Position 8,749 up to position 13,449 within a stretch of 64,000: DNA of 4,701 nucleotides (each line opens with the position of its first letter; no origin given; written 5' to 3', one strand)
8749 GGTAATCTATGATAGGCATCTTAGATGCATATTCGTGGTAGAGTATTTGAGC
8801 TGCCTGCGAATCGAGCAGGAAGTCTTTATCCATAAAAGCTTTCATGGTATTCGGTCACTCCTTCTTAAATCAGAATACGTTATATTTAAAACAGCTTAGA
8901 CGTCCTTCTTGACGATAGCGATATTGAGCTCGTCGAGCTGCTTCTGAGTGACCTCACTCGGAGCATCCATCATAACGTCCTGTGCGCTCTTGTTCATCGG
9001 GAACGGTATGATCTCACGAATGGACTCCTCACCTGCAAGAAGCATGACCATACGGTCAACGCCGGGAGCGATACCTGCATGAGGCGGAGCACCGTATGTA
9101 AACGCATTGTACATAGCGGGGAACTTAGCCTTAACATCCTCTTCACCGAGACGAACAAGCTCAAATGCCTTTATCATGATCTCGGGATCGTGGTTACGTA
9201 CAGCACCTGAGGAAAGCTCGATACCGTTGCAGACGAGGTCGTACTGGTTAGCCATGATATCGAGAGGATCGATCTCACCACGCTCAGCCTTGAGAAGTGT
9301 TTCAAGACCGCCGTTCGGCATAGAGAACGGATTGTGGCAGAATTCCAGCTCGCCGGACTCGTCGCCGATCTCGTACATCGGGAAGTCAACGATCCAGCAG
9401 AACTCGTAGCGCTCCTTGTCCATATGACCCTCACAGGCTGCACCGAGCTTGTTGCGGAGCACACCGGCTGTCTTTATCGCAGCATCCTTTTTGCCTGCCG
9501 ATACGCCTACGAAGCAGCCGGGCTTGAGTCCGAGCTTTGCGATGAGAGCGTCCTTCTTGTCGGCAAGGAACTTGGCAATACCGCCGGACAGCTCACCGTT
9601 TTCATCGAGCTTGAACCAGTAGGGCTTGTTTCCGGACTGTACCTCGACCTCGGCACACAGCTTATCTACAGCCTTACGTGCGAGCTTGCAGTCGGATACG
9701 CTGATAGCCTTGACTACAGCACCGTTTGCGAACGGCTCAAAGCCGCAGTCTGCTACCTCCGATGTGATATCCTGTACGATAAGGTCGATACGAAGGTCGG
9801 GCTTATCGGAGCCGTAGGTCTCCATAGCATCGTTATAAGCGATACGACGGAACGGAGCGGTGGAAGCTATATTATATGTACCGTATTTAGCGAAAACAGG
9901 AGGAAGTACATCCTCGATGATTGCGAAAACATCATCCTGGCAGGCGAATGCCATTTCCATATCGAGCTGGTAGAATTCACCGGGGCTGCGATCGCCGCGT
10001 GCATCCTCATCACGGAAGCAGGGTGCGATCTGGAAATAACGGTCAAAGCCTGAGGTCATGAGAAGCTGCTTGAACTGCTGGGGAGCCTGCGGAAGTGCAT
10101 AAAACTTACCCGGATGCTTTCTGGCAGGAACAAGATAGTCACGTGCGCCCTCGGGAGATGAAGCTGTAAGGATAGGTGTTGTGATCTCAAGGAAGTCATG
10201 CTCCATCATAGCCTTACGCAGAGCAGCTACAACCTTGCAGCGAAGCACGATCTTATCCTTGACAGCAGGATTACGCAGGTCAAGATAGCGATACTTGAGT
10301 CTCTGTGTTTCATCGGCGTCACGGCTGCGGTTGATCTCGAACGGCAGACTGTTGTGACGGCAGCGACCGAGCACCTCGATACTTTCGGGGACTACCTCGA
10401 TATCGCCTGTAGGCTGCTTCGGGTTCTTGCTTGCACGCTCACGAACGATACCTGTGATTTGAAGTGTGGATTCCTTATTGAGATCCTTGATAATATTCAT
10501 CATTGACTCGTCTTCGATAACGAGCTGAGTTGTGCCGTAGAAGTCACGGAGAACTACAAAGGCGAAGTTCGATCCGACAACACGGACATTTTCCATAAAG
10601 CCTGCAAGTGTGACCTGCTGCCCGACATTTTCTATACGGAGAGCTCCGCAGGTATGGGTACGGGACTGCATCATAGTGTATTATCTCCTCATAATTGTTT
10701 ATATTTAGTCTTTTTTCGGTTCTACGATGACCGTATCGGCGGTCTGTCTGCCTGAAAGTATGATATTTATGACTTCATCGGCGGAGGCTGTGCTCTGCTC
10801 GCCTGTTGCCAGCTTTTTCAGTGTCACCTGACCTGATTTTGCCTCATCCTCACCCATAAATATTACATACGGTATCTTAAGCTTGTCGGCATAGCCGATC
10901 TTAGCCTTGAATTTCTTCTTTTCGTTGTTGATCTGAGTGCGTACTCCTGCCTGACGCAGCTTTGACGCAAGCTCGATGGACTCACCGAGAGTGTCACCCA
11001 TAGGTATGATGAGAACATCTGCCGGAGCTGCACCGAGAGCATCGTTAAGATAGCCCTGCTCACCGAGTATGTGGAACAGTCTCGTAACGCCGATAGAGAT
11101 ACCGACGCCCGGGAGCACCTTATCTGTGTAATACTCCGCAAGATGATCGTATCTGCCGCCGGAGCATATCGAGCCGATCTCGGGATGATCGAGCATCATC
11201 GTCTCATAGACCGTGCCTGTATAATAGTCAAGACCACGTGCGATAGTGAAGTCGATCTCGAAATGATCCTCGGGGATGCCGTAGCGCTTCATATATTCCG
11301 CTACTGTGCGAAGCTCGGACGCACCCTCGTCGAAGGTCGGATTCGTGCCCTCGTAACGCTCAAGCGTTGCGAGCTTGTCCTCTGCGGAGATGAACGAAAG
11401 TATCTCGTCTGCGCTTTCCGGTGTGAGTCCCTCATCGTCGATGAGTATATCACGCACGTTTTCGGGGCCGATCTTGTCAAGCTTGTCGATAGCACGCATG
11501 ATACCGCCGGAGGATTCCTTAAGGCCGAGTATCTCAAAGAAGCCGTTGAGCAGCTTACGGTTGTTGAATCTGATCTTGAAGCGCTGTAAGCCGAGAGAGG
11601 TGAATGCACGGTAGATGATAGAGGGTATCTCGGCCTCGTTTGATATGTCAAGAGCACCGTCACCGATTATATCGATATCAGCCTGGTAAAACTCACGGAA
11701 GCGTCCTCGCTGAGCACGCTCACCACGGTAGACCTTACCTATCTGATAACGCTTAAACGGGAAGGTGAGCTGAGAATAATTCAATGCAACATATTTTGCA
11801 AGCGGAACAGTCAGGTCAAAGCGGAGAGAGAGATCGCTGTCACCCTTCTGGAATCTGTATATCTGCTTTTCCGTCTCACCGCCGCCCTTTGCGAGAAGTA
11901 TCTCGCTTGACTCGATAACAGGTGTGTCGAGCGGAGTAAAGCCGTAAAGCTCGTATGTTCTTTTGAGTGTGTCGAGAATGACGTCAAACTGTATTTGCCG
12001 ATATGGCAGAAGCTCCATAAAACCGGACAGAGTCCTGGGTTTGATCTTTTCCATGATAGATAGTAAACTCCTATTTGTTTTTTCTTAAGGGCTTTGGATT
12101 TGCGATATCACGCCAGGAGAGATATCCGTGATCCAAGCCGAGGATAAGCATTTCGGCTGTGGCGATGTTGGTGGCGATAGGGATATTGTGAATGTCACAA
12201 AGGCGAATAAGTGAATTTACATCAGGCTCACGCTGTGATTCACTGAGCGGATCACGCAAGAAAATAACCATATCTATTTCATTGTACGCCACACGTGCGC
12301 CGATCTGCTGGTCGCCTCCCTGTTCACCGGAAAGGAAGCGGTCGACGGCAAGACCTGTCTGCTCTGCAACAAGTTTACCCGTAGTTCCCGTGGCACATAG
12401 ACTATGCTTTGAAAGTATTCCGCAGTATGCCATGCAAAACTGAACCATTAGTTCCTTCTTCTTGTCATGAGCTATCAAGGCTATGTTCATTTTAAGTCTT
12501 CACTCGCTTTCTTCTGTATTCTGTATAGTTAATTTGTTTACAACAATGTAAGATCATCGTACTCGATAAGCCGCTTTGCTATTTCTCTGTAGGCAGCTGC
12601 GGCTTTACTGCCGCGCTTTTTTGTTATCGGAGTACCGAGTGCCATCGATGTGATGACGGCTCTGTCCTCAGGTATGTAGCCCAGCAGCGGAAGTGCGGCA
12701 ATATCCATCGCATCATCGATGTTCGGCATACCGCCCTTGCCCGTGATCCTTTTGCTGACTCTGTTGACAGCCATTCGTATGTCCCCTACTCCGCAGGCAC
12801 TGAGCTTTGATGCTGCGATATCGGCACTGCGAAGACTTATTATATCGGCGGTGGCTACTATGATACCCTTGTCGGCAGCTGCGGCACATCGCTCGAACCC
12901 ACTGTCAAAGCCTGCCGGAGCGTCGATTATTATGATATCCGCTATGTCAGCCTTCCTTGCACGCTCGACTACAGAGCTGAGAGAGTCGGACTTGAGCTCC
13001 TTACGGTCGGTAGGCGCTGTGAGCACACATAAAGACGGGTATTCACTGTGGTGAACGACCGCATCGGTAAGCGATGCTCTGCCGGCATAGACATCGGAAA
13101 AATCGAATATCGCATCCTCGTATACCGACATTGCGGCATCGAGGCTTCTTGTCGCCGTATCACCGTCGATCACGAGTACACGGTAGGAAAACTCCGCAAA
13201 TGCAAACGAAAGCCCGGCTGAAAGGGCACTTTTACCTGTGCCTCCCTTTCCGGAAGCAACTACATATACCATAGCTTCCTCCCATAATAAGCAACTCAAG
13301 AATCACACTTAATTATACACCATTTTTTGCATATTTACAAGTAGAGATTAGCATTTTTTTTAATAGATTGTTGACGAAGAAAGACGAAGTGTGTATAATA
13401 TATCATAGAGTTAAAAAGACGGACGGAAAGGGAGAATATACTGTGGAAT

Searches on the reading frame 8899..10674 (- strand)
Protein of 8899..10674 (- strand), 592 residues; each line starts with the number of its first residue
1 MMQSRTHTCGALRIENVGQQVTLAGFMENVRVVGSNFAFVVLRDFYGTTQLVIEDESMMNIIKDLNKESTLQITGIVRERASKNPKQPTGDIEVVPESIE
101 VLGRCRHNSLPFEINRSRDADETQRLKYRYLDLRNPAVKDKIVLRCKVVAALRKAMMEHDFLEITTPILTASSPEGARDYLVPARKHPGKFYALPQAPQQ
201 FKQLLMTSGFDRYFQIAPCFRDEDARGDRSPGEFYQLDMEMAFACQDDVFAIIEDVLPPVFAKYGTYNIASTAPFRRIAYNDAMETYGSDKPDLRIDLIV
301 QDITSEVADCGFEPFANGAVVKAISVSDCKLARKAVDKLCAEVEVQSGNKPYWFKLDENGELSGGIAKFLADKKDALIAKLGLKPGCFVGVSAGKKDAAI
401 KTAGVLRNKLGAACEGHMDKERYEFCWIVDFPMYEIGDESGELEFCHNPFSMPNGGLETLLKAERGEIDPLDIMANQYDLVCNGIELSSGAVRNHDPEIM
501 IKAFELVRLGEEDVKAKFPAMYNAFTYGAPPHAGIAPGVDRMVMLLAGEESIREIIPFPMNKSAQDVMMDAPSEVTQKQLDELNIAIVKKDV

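Call 76: search_protein_families(library=pfam, proteins=[window:8899-10674:-], max_evalue=0.00001)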
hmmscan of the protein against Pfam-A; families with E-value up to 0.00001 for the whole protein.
window:8899-10674:- (592 aa): 3 families
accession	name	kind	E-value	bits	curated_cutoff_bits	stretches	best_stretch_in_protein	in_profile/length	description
PF00152.25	tRNA-synt_2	-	1.4e-106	356.5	25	1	122-562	2-308/308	tRNA synthetases class II (D, K and N)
PF01336.31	tRNA_anti-codon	-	6.6e-13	48.8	27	1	21-102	1-75/75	OB-fold nucleic acid binding domain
PF02938.19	GAD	-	3.3e-07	30.9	23.4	1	315-401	5-93/95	GAD domain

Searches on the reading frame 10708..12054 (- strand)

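Call 76: search_protein_families(library=pfam, proteins=[window:10708-12054:-], max_evalue=0.00001)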
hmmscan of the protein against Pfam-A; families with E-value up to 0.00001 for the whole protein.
window:10708-12054:- (449 aa): 3 families
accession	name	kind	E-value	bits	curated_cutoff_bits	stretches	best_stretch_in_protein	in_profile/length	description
PF13393.11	tRNA-synt_His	-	3.4e-34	118.9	25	1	11-326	1-308/308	Histidyl-tRNA synthetase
PF03129.25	HGTP_anticodon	-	1.8e-19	70.1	21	1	346-433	1-92/94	Anticodon binding domain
PF00587.30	tRNA-synt_2b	-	1.4e-06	28.9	29.3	1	96-167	34-107/179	tRNA synthetase class II core domain (G, H, P, S and T)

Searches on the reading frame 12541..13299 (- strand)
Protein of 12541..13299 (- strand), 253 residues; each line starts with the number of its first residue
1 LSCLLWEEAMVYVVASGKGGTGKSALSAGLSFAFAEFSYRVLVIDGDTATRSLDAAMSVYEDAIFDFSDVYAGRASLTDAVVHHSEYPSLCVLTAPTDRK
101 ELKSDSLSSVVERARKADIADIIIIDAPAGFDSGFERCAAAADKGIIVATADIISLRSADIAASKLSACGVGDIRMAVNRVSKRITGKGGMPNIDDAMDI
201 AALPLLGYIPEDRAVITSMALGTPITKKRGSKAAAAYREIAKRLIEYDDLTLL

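Call 76: search_protein_families(library=pfam, proteins=[window:12541-13299:-], max_evalue=0.00001)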
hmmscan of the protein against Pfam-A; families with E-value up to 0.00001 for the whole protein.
window:12541-13299:- (253 aa): 5 families
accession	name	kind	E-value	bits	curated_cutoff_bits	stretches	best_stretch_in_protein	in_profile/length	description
PF01656.29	CbiA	-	1.1e-15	58.1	25.4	1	13-224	2-124/125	CobQ/CobB/MinD/ParA nucleotide binding domain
PF10609.15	ParA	-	2.5e-12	47.2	27.1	1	11-244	5-245/246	NUBPL iron-transfer P-loop NTPase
PF13614.12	AAA_31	-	3.2e-09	37.4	27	1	13-157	5-155/177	AAA domain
PF00142.24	Fer4_NifH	-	4.5e-07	30.1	25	0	15-52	5-42/271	4Fe-4S iron sulfur cluster binding proteins, NifH/frxC family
PF09140.17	MipZ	-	7.4e-06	25.9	20.7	0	11-143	2-123/262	ATPase MipZ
